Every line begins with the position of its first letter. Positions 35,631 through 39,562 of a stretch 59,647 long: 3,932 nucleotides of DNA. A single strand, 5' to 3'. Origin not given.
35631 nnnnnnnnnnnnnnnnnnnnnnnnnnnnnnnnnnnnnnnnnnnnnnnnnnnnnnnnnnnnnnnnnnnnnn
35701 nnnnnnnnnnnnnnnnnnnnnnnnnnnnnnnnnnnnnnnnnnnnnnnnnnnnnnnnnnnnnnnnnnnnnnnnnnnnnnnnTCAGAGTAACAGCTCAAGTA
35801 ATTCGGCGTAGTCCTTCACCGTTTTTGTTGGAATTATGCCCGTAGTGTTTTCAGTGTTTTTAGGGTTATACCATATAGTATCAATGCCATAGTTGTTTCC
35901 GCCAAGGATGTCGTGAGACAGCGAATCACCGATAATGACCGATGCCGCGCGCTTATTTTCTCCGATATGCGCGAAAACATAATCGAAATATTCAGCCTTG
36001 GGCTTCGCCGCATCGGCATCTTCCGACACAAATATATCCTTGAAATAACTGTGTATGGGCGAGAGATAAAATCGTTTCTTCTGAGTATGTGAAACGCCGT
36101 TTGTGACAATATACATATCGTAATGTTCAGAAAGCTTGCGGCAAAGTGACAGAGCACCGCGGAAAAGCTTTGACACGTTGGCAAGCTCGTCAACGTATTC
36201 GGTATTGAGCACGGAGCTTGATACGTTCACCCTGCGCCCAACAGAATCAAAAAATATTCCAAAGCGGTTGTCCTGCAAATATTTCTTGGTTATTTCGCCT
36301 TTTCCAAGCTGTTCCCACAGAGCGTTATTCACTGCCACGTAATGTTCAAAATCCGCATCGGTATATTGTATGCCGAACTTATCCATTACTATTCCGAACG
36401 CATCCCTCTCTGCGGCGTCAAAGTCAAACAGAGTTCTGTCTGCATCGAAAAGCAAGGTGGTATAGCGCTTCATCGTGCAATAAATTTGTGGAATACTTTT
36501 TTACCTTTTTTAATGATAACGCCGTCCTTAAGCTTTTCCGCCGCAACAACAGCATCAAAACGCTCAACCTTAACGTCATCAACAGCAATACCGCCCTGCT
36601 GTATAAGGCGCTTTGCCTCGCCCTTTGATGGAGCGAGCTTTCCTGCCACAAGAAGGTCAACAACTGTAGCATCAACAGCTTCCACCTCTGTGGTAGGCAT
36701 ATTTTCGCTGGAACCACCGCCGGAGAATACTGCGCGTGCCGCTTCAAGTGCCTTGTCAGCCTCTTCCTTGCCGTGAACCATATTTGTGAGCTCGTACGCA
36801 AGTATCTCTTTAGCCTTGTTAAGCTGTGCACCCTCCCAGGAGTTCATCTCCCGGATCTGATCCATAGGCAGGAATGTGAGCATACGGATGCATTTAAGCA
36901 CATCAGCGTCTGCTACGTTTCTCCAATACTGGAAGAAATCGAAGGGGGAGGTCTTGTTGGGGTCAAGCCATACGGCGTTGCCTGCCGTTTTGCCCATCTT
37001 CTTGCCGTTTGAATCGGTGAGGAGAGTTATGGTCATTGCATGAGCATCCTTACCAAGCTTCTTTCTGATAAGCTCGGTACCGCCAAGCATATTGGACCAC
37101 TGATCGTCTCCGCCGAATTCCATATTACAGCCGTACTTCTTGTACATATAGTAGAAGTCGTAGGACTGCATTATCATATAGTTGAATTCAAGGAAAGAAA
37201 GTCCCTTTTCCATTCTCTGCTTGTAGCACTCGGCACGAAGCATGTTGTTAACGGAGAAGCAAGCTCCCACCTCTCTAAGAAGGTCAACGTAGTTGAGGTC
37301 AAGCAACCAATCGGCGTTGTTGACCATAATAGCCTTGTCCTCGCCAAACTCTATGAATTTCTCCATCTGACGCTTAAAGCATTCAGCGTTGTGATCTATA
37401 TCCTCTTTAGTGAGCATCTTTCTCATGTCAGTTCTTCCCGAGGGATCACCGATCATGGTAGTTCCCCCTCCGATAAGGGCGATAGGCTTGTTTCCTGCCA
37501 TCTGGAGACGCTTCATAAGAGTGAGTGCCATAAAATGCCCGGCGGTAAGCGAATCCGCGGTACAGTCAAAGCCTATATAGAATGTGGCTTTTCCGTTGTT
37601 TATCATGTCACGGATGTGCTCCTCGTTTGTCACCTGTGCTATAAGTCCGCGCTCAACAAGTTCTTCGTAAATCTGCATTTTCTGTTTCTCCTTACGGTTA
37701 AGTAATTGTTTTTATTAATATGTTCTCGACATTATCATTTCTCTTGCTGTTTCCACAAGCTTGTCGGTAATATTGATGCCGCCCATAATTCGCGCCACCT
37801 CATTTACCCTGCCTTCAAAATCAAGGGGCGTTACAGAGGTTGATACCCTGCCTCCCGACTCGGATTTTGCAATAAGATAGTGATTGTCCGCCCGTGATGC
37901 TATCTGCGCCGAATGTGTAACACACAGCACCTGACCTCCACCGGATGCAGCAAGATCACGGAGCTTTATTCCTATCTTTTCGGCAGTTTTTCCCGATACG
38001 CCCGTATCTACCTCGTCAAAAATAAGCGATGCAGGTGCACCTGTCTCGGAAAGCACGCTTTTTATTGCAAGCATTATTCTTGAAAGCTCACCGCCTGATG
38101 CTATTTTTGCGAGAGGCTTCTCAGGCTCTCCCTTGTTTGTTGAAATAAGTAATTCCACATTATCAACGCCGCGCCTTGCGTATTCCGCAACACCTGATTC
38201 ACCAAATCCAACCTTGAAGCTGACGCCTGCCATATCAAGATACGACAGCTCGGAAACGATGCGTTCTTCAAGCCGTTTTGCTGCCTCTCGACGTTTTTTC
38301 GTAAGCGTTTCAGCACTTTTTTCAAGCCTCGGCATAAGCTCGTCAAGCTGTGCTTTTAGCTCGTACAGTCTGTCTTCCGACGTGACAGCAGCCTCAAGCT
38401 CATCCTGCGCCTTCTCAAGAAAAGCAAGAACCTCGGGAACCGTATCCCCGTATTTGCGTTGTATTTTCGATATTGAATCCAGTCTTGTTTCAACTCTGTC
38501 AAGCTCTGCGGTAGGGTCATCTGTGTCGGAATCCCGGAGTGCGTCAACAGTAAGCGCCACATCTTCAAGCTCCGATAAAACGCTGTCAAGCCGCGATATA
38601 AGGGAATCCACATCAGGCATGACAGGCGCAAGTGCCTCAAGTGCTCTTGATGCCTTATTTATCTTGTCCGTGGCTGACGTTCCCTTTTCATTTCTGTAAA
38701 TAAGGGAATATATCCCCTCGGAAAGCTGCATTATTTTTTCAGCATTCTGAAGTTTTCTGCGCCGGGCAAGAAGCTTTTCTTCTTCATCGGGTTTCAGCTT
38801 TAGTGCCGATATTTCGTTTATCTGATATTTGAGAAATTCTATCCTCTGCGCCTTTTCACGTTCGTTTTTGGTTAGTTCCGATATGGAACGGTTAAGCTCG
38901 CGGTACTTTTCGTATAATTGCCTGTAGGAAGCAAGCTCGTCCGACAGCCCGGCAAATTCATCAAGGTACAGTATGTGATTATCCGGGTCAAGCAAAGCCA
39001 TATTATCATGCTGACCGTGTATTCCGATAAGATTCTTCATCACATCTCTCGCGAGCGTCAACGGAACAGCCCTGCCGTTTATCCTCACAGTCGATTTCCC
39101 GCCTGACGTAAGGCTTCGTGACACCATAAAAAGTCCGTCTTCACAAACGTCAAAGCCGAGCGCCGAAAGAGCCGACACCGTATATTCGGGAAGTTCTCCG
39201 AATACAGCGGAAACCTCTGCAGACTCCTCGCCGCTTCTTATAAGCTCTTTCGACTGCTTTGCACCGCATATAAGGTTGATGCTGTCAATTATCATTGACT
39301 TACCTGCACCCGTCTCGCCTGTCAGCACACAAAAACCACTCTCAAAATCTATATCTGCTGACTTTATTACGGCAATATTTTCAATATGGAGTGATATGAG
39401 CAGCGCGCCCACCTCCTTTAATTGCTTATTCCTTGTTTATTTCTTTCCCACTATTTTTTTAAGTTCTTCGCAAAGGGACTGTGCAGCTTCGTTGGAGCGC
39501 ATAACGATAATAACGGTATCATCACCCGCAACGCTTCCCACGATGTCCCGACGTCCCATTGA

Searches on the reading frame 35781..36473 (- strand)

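Call 54: search_protein_families(library=pfam, proteins=[window:35781-36473:-], max_evalue=0.00001)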
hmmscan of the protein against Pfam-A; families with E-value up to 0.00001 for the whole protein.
window:35781-36473:- (230 aa): 3 families
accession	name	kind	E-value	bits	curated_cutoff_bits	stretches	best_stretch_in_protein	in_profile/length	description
PF13419.12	HAD_2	-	5.7e-16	59.6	23.8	1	7-201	1-177/178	Haloacid dehalogenase-like hydrolase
PF00702.32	Hydrolase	-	1.1e-10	42.7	26.4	1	5-195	2-190/191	haloacid dehalogenase-like hydrolase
PF13242.12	Hydrolase_like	-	1.8e-09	37.8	22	1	156-209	3-55/75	HAD-hyrolase-like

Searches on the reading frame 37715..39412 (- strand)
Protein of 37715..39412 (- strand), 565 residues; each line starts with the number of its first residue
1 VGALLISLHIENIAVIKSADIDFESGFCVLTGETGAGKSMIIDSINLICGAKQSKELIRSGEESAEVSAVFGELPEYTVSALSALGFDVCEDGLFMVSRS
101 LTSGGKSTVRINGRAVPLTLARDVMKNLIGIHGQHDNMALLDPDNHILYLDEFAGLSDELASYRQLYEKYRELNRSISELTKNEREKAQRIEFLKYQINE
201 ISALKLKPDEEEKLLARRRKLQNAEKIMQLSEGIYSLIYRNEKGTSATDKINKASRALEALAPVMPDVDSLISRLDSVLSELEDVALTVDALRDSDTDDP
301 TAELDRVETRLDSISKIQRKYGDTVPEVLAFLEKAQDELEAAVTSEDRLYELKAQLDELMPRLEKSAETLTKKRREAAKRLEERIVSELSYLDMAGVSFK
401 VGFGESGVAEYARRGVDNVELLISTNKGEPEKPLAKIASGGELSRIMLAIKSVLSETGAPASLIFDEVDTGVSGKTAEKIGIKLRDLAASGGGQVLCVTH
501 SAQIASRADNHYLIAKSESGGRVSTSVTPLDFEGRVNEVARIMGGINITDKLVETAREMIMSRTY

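Call 54: search_protein_families(library=pfam, proteins=[window:37715-39412:-], max_evalue=0.00001)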
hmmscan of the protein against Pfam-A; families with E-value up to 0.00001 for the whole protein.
window:37715-39412:- (565 aa): 3 families
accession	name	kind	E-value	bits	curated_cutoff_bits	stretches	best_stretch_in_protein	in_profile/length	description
PF02463.25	SMC_N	-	1.2e-14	54.8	40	1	7-519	4-216/220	RecF/RecN/SMC N terminal domain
PF13476.12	AAA_23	-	4.7e-09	37.6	27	1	7-201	1-196/201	AAA domain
PF13175.12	AAA_15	-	2.1e-07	31.3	32.1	1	6-505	4-374/374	AAA ATPase domain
